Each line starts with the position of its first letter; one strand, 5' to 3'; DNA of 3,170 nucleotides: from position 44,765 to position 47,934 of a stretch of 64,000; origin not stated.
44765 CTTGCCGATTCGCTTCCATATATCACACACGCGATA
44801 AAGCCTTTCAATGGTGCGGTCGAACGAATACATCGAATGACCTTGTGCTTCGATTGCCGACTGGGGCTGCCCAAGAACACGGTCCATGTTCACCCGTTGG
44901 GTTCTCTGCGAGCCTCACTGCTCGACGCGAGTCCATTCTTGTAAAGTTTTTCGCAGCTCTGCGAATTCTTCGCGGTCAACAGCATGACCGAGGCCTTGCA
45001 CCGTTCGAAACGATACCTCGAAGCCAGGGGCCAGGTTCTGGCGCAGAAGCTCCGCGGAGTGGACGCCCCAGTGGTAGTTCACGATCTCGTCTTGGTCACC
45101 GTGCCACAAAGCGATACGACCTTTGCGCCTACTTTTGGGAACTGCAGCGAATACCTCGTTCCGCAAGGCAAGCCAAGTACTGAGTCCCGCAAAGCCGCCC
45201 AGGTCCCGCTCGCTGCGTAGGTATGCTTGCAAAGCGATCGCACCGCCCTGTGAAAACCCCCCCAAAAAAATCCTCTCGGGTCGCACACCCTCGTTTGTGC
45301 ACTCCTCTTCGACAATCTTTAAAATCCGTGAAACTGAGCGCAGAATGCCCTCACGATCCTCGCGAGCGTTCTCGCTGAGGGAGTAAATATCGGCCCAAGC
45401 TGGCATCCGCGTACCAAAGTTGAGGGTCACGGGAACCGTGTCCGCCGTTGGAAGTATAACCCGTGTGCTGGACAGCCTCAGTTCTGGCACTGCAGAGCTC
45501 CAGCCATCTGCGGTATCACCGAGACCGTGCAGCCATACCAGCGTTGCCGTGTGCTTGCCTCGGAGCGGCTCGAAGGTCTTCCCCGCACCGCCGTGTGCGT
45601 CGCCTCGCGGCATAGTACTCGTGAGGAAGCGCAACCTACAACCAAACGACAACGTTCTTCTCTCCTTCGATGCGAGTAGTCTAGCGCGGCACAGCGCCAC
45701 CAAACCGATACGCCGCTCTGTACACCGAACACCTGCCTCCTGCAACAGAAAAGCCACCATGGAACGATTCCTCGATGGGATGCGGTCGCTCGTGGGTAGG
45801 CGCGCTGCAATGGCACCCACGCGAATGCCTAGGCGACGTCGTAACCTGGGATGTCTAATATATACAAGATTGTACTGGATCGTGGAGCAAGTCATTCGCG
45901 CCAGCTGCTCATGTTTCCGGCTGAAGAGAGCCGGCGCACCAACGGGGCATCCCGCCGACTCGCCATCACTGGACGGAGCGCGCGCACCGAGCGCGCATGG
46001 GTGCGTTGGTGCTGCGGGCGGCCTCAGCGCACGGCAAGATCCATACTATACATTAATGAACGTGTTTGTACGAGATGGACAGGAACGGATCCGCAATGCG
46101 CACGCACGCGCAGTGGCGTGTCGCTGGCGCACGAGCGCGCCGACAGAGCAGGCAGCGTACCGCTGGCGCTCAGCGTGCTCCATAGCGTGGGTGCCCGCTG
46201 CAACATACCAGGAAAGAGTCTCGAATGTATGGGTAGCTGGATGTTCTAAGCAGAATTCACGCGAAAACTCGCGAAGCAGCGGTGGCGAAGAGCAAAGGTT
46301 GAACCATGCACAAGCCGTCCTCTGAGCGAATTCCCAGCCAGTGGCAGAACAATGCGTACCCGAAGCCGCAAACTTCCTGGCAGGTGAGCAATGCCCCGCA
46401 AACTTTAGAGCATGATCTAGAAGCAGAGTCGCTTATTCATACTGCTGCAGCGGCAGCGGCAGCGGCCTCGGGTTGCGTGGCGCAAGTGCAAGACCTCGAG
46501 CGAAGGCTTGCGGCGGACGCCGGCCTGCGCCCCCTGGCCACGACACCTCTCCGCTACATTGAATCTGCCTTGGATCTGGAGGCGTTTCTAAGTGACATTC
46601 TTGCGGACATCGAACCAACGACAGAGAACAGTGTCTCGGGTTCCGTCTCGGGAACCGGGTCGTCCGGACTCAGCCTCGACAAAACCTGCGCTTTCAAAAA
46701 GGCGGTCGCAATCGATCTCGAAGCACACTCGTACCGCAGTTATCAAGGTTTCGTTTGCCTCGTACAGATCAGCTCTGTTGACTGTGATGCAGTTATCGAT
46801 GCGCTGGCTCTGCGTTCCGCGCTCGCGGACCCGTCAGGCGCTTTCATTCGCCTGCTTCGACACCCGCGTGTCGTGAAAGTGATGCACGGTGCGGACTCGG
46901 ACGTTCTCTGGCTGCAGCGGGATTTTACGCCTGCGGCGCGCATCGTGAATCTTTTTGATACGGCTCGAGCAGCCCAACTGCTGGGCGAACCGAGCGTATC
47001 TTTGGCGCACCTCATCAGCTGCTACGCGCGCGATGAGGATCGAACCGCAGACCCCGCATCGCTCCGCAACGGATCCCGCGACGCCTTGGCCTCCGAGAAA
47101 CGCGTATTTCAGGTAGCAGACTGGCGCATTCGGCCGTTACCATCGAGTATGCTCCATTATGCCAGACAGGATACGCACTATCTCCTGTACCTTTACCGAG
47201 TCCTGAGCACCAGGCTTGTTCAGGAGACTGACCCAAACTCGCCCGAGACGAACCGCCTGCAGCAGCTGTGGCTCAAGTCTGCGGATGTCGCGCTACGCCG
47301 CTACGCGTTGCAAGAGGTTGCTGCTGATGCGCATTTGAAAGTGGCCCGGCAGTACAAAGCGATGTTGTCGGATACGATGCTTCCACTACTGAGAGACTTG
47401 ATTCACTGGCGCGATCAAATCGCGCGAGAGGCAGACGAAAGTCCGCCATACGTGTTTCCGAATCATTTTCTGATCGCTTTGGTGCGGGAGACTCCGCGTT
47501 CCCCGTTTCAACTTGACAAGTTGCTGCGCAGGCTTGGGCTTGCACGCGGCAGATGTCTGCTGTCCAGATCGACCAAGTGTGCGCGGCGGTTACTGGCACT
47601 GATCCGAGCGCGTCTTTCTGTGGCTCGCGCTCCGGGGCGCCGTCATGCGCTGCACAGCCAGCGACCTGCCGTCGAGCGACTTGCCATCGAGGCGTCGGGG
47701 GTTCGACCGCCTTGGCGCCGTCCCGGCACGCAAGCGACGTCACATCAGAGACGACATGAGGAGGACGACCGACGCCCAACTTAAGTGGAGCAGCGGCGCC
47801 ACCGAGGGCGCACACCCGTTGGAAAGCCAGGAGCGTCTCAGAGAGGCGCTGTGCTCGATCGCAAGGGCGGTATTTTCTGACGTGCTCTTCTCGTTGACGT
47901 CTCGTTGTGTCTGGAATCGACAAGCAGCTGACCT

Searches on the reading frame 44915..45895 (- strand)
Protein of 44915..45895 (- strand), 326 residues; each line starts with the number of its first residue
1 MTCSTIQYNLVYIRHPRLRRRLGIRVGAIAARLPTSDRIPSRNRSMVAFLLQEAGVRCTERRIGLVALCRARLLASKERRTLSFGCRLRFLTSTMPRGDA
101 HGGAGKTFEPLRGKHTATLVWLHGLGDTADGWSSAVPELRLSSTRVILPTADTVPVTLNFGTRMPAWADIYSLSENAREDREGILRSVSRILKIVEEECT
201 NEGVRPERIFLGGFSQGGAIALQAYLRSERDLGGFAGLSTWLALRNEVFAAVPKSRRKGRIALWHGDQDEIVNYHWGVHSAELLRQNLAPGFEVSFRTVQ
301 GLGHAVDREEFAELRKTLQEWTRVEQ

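Call 13: search_protein_families(library=pfam, proteins=[window:44915-45895:-], max_evalue=0.001)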
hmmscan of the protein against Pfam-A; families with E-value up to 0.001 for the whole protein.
window:44915-45895:- (326 aa): 5 families
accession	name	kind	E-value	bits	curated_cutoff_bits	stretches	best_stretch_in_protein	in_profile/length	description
PF02230.22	Abhydrolase_2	-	3.5e-48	164.7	23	1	112-321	10-216/217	Phospholipase/Carboxylesterase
PF12697.13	Abhydrolase_6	-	9.7e-07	30.1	26.3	1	119-280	1-144/217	Alpha/beta hydrolase family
PF12146.15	Hydrolase_4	-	0.00049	19.9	27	0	205-248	76-117/239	Serine aminopeptidase, S33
PF00561.26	Abhydrolase_1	-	0.00065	19.9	25.8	0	206-246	68-114/245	alpha/beta hydrolase fold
PF07859.19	Abhydrolase_3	-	0.00072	19.8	25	0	190-231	54-95/210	alpha/beta hydrolase fold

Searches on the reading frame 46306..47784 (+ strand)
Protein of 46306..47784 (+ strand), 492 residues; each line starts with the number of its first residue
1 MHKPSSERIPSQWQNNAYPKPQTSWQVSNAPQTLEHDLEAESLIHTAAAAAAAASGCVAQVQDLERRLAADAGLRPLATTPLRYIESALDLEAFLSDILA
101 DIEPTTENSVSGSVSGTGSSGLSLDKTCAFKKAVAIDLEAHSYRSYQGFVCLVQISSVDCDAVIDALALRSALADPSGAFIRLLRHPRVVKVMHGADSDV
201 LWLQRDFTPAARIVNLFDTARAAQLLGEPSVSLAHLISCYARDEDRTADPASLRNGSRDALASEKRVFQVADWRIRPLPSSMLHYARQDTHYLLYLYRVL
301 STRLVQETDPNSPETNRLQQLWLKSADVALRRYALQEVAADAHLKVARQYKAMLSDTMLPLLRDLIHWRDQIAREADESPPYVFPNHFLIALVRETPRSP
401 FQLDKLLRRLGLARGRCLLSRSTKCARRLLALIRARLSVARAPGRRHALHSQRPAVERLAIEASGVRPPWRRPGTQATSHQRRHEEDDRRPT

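Call 13: search_protein_families(library=pfam, proteins=[window:46306-47784:+], max_evalue=0.001)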
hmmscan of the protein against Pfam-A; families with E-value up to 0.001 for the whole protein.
window:46306-47784:+ (492 aa): 2 families
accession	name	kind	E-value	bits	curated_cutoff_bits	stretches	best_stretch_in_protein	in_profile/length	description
PF01612.26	DNA_pol_A_exo1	-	6.4e-28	98.1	23.6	1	131-304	20-172/173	3'-5' exonuclease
PF00570.28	HRDC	-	5.5e-11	42.7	23.8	1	360-406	3-49/68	HRDC domain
